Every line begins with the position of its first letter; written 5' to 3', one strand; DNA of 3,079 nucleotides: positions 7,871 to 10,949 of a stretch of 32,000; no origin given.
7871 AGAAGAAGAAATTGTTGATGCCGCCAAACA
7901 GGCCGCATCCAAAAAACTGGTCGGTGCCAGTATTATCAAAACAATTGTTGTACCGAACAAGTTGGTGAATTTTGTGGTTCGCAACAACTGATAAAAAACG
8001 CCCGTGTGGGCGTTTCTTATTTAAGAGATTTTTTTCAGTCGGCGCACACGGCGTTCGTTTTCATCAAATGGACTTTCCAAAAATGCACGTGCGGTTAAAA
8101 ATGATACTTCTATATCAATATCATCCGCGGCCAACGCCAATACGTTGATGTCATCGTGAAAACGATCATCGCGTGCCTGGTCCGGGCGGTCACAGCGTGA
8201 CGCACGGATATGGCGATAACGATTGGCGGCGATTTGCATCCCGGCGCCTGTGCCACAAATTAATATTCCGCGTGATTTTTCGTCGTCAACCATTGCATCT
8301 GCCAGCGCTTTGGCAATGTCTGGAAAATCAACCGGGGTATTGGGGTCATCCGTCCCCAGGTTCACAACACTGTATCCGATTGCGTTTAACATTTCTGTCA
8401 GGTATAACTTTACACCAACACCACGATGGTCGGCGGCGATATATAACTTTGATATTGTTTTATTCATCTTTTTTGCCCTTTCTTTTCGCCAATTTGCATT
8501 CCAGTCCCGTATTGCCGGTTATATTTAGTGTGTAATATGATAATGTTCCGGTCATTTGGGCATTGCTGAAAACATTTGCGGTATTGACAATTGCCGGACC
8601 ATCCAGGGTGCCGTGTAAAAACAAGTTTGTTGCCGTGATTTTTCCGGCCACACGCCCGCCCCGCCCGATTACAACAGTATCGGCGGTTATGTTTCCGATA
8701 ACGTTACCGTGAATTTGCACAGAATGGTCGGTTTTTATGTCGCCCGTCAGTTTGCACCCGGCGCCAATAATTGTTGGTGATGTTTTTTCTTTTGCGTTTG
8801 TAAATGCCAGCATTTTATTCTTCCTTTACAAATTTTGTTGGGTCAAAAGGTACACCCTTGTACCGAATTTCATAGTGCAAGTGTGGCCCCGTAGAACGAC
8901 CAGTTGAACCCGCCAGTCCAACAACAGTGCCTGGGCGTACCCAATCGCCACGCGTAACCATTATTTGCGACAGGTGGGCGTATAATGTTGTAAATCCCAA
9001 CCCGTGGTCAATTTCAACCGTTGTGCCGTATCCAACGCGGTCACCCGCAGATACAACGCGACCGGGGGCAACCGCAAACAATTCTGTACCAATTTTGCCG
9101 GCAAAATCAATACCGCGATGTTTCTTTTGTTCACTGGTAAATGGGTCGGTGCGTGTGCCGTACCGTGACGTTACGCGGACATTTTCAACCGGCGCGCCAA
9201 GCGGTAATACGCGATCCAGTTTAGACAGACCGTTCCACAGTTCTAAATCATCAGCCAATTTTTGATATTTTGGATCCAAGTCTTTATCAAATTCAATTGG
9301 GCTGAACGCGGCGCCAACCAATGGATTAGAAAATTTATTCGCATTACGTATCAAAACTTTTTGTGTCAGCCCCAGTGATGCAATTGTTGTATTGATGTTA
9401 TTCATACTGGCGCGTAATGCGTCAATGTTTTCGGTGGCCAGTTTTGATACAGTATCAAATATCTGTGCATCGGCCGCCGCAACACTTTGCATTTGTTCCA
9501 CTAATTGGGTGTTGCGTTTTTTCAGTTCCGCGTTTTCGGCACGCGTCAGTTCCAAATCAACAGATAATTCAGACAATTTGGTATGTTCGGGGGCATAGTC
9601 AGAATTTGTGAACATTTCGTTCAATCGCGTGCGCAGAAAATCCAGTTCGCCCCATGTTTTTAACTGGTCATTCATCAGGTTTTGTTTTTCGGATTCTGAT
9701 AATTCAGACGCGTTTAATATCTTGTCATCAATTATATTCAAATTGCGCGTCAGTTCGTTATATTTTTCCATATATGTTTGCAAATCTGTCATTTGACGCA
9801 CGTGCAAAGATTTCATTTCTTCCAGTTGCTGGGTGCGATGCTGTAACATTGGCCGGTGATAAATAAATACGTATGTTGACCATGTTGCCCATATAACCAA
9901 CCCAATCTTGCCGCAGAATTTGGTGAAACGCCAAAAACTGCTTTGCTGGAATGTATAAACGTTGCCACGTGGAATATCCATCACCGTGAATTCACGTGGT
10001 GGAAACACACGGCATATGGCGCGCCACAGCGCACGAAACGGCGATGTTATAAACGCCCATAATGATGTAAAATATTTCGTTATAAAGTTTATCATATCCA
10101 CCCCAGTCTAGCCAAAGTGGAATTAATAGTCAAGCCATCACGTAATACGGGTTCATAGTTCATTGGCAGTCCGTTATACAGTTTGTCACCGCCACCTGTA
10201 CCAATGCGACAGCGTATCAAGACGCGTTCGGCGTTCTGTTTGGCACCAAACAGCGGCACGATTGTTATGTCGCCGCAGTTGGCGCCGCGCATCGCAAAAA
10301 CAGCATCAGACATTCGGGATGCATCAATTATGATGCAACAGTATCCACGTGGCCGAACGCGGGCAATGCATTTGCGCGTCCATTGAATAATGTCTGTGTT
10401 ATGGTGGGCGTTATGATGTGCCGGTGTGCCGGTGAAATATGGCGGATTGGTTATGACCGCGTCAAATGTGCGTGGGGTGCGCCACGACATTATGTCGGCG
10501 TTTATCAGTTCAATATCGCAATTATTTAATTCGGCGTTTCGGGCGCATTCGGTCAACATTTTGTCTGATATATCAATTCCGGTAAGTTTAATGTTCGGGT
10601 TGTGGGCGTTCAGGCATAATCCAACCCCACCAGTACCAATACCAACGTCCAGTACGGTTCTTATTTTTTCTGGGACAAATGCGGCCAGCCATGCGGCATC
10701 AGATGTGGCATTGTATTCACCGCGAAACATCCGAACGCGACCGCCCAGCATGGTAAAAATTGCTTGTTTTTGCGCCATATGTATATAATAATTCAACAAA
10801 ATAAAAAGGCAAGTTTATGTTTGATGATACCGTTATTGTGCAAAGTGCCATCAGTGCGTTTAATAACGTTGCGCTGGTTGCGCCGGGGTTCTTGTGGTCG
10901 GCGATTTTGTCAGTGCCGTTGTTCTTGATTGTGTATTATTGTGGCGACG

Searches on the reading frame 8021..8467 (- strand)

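Call 23: search_protein_families(library=pfam, proteins=[window:8021-8467:-], max_evalue=0.001)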
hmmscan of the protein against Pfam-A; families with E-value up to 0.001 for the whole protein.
window:8021-8467:- (148 aa): 1 family
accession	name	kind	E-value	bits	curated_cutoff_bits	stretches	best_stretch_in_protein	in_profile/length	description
PF02502.23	LacAB_rpiB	-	3.5e-37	127.9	24.7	1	9-147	2-138/138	Ribose/Galactose Isomerase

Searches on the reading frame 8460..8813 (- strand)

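Call 23: search_protein_families(library=pfam, proteins=[window:8460-8813:-], max_evalue=0.001)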
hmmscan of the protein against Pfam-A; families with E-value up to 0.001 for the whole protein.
window:8460-8813:- (117 aa): 1 family
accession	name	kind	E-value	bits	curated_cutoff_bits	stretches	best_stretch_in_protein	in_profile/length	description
PF04519.19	Bactofilin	-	2e-18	66.9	27.9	1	14-106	1-95/98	Polymer-forming cytoskeletal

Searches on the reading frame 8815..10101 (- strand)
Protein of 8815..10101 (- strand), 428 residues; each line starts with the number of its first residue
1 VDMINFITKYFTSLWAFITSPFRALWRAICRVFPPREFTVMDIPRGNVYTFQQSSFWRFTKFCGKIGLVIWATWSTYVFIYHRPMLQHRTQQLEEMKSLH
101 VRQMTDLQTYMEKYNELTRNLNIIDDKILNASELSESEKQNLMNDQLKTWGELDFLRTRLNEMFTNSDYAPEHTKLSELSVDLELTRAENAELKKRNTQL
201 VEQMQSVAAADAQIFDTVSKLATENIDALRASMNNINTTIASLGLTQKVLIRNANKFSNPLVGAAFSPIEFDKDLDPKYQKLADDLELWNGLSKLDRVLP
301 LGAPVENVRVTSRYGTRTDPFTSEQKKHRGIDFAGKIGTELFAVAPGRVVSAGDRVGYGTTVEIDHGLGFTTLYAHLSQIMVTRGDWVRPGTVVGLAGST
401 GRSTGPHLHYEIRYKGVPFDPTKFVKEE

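Call 23: search_protein_families(library=pfam, proteins=[window:8815-10101:-], max_evalue=0.001)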
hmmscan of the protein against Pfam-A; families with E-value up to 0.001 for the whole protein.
window:8815-10101:- (428 aa): 1 family
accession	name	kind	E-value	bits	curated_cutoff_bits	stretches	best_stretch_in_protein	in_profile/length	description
PF01551.29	Peptidase_M23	-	8.9e-33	112.8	28.7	1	327-421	2-96/96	Peptidase family M23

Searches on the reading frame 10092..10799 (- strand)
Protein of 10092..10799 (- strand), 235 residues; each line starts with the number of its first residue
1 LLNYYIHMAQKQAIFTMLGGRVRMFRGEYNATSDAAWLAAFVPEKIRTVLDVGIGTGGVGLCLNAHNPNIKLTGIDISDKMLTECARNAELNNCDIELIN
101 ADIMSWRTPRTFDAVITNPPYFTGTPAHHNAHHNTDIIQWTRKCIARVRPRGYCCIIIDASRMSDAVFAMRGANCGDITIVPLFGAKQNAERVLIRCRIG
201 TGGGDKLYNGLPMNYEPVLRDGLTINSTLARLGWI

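Call 23: search_protein_families(library=pfam, proteins=[window:10092-10799:-], max_evalue=0.001)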
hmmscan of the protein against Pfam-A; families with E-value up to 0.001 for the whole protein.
window:10092-10799:- (235 aa): 8 families
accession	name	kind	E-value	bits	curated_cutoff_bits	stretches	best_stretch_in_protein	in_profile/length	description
PF05175.20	MTS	-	3e-15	56.7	23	1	39-134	24-121/170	Methyltransferase small domain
PF13649.12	Methyltransf_25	-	2.5e-13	51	27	1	49-118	1-71/97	Methyltransferase domain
PF13847.12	Methyltransf_31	-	7.2e-09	35.9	27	1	48-156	6-109/145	Methyltransferase domain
PF08242.18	Methyltransf_12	-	8.4e-08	33.3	30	1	50-153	1-97/98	Methyltransferase domain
PF08241.18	Methyltransf_11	-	3.4e-07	31.2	21.2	1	50-118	1-67/95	Methyltransferase domain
PF01170.24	UPF0020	-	1.8e-06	28.2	22.3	1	66-172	73-180/197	RMKL-like, methyltransferase domain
PF10294.15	Methyltransf_16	-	6.1e-05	23.3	21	1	46-110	47-111/174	Lysine methyltransferase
PF07669.17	Eco57I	-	0.0002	21.9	25.3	1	69-163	33-139/171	Eco57I restriction-modification methylase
